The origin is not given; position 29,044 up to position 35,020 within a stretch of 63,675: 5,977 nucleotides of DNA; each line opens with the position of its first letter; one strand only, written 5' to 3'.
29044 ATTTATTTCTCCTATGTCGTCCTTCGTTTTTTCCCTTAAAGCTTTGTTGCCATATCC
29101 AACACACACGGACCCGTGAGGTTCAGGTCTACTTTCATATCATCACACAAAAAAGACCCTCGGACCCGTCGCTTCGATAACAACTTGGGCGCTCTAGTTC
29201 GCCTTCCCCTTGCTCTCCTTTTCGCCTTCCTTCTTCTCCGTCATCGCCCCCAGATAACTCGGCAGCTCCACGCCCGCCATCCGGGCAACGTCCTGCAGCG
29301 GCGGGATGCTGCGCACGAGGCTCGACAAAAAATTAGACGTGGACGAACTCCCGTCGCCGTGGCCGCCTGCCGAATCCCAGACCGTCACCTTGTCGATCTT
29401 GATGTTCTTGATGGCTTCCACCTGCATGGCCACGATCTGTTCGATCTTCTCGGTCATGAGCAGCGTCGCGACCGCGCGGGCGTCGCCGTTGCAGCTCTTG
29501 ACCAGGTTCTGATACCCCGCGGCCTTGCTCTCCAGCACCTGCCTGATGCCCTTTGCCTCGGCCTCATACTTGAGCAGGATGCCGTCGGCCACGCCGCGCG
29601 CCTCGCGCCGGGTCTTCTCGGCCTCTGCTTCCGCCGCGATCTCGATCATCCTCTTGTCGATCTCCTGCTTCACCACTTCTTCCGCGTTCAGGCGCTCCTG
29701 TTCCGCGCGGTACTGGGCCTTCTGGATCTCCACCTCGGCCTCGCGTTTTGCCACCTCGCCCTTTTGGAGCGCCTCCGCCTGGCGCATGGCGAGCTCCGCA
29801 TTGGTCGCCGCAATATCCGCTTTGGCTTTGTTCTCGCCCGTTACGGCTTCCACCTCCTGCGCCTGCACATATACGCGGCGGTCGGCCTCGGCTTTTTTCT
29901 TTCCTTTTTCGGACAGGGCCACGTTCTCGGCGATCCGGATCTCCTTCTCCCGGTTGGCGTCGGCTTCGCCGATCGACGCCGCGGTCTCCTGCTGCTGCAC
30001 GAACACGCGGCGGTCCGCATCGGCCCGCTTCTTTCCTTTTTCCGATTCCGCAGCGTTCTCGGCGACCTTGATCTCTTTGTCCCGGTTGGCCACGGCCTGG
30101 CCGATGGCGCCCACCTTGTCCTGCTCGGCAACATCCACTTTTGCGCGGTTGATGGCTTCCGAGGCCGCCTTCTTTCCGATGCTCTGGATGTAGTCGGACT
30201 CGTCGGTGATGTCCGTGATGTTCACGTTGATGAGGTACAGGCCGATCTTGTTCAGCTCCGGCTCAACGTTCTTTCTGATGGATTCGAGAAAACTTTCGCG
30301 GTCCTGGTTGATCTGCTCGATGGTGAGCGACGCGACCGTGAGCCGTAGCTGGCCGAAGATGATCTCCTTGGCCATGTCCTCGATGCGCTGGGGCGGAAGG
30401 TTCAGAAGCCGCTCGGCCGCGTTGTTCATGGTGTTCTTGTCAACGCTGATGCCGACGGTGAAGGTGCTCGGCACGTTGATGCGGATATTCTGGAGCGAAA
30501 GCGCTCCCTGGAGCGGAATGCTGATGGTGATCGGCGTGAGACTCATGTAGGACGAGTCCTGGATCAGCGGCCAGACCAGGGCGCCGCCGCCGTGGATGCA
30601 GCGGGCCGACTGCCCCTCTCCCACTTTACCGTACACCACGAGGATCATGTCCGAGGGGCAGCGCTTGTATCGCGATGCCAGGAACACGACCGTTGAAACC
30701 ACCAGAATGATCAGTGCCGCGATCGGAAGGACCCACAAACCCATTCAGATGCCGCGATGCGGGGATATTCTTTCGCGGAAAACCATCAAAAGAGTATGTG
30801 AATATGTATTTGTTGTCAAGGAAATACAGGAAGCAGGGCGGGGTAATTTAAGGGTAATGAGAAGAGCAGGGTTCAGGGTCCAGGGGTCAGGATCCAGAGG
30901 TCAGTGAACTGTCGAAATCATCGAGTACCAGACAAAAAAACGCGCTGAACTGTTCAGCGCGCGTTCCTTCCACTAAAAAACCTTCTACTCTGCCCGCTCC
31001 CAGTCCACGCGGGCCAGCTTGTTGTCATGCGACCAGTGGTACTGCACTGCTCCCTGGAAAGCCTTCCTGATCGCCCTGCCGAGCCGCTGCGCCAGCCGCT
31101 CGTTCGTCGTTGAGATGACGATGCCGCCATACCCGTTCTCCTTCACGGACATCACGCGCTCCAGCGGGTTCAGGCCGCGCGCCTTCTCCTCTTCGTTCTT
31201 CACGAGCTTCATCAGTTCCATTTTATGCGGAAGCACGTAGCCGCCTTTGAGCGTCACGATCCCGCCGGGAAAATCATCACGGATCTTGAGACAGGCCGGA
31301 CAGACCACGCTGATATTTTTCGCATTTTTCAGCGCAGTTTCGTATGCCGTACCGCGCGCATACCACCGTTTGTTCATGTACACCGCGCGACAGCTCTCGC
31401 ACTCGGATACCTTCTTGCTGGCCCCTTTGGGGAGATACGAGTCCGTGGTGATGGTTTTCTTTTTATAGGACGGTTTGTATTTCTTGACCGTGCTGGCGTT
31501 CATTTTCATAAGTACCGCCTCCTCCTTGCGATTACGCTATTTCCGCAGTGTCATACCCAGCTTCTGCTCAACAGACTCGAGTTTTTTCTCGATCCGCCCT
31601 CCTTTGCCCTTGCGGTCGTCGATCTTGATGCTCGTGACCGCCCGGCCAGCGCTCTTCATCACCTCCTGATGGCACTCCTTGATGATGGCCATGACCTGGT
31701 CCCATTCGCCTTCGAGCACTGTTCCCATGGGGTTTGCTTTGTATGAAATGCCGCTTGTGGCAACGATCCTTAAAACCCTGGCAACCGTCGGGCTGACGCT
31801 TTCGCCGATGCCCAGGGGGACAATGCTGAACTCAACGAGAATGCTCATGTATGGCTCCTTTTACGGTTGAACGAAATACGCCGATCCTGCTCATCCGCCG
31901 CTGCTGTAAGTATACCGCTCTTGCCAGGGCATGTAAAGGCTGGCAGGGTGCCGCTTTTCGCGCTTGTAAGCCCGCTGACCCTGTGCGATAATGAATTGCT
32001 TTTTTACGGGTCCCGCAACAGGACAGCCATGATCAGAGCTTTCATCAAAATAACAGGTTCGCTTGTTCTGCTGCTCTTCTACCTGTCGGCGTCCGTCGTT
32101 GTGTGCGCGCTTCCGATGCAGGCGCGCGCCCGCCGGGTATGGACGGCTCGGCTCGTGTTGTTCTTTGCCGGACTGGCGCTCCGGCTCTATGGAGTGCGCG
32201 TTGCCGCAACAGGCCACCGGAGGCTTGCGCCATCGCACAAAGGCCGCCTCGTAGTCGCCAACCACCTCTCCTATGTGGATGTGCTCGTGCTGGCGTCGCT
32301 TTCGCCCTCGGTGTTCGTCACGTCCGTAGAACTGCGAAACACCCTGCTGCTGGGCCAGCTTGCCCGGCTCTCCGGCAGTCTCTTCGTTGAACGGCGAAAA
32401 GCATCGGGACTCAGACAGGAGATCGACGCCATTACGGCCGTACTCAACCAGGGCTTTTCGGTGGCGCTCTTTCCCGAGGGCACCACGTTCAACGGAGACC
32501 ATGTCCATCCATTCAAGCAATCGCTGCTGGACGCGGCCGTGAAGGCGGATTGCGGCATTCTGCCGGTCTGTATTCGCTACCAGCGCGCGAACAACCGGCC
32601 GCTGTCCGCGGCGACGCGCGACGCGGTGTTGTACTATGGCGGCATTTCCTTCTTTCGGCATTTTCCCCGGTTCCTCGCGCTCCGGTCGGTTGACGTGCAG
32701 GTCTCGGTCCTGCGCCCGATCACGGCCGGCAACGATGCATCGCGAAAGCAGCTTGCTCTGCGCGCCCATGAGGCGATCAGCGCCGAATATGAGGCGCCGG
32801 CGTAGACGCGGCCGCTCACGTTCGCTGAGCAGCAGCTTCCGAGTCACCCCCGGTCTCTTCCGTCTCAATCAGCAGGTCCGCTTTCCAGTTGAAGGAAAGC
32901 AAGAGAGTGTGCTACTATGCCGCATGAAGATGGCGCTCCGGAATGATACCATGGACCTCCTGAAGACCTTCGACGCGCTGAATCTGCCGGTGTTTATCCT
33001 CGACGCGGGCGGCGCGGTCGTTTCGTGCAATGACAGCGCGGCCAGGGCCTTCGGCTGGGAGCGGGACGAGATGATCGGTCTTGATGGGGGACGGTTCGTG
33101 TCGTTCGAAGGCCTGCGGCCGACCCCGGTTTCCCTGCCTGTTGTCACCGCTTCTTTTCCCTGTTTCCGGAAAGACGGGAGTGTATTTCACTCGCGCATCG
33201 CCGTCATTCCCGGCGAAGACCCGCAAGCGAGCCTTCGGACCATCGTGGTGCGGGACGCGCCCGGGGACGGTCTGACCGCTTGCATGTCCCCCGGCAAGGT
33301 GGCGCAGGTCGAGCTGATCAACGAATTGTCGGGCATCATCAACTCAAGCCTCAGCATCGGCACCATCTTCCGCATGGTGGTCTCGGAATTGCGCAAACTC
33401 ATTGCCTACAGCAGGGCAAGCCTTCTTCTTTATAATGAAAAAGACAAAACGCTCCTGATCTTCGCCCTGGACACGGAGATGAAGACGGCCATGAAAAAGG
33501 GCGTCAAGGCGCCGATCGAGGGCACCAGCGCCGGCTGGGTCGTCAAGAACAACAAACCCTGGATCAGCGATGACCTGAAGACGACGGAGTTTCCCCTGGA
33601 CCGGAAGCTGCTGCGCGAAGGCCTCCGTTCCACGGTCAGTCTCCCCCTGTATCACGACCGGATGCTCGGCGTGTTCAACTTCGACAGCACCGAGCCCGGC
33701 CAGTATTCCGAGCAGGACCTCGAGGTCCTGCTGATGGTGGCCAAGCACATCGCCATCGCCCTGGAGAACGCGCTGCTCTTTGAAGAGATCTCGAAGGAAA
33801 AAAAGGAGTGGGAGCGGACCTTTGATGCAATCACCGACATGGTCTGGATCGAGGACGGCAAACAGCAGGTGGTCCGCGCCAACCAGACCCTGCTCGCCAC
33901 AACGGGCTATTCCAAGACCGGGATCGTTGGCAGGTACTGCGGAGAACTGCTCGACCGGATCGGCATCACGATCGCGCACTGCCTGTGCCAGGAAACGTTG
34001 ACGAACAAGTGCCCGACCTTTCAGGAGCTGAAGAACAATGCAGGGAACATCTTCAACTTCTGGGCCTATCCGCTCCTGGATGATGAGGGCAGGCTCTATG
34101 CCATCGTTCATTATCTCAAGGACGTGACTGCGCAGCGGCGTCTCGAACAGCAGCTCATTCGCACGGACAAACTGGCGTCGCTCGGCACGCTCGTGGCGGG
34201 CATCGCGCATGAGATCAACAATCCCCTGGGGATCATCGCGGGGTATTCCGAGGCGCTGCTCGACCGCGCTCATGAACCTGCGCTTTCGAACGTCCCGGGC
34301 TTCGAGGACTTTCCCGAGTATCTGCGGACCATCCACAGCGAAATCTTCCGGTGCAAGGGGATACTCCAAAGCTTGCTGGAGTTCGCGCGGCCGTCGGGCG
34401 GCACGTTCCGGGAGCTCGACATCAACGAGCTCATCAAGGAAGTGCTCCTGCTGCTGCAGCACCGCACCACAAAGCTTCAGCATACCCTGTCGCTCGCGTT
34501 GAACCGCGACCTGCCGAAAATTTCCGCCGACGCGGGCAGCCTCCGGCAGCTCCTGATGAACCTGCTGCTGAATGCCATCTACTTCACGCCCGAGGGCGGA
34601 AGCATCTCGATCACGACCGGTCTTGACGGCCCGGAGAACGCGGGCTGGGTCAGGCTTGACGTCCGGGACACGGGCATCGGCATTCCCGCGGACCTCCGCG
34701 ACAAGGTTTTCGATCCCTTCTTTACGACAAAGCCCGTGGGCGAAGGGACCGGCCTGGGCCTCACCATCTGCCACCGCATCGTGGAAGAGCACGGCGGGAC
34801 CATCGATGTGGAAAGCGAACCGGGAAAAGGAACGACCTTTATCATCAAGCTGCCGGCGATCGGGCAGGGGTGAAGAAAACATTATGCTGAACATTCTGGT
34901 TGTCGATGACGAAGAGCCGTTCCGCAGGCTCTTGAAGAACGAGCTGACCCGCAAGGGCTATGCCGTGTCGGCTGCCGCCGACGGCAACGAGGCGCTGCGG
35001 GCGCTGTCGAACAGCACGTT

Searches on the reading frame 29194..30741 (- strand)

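Call 92: search_protein_families(library=pfam, proteins=[window:29194-30741:-], max_evalue=0.001)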
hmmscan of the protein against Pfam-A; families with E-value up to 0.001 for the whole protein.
window:29194-30741:- (515 aa): 1 family
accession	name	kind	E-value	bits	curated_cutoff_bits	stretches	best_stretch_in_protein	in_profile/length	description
PF01145.31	Band_7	-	1.8e-27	96.9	23.6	1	33-209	8-176/176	SPFH domain / Band 7 family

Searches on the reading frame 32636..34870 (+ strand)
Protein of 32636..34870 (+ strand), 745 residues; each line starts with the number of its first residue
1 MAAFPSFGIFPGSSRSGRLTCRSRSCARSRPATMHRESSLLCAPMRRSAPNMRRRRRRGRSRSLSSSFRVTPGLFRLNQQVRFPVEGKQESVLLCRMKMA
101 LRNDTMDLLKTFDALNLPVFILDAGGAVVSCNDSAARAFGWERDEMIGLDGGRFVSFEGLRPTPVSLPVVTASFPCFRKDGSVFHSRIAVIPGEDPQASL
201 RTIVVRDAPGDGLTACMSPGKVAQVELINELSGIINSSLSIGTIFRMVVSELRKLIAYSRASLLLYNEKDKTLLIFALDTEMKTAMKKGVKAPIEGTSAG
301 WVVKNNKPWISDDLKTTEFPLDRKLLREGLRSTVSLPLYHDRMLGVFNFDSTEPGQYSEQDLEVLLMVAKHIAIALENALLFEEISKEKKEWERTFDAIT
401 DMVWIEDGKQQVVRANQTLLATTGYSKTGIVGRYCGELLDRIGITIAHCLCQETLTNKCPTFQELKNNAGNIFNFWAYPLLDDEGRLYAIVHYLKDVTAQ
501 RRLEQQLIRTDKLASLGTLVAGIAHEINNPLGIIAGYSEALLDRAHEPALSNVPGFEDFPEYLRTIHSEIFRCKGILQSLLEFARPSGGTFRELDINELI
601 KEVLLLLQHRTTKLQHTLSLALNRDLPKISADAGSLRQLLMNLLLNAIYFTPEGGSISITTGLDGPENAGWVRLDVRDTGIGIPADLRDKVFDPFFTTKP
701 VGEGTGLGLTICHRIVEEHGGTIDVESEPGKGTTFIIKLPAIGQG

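Call 92: search_protein_families(library=pfam, proteins=[window:32636-34870:+], max_evalue=0.001)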
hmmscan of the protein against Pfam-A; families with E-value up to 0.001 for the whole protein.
window:32636-34870:+ (745 aa): 9 families
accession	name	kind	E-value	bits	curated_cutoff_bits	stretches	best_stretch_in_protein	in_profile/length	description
PF02518.31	HATPase_c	-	1.2e-31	109.9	26.4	1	632-741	2-109/111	Histidine kinase-, DNA gyrase B-, and HSP90-like ATPase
PF13185.12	GAF_2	-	1.8e-20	73.9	28.6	1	239-377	2-136/136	GAF domain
PF13426.13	PAS_9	-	1.3e-14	54.8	27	2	401-499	2-103/103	PAS domain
PF01590.32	GAF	-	1.6e-14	55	22.4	1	242-376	3-133/133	GAF domain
PF00512.31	HisKA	-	6.6e-13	49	26.9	1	516-587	2-64/66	His Kinase A (phospho-acceptor) domain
PF13188.13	PAS_8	-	1e-12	47.9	21.8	2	112-152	7-44/65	PAS domain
PF08448.16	PAS_4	-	1.3e-11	45.2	23.1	1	396-502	1-110/110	PAS fold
PF13492.12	GAF_3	-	2.6e-10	41.2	27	1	242-378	3-129/129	GAF domain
PF00989.32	PAS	-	4.1e-09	36.9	22.6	1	112-148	7-43/113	PAS fold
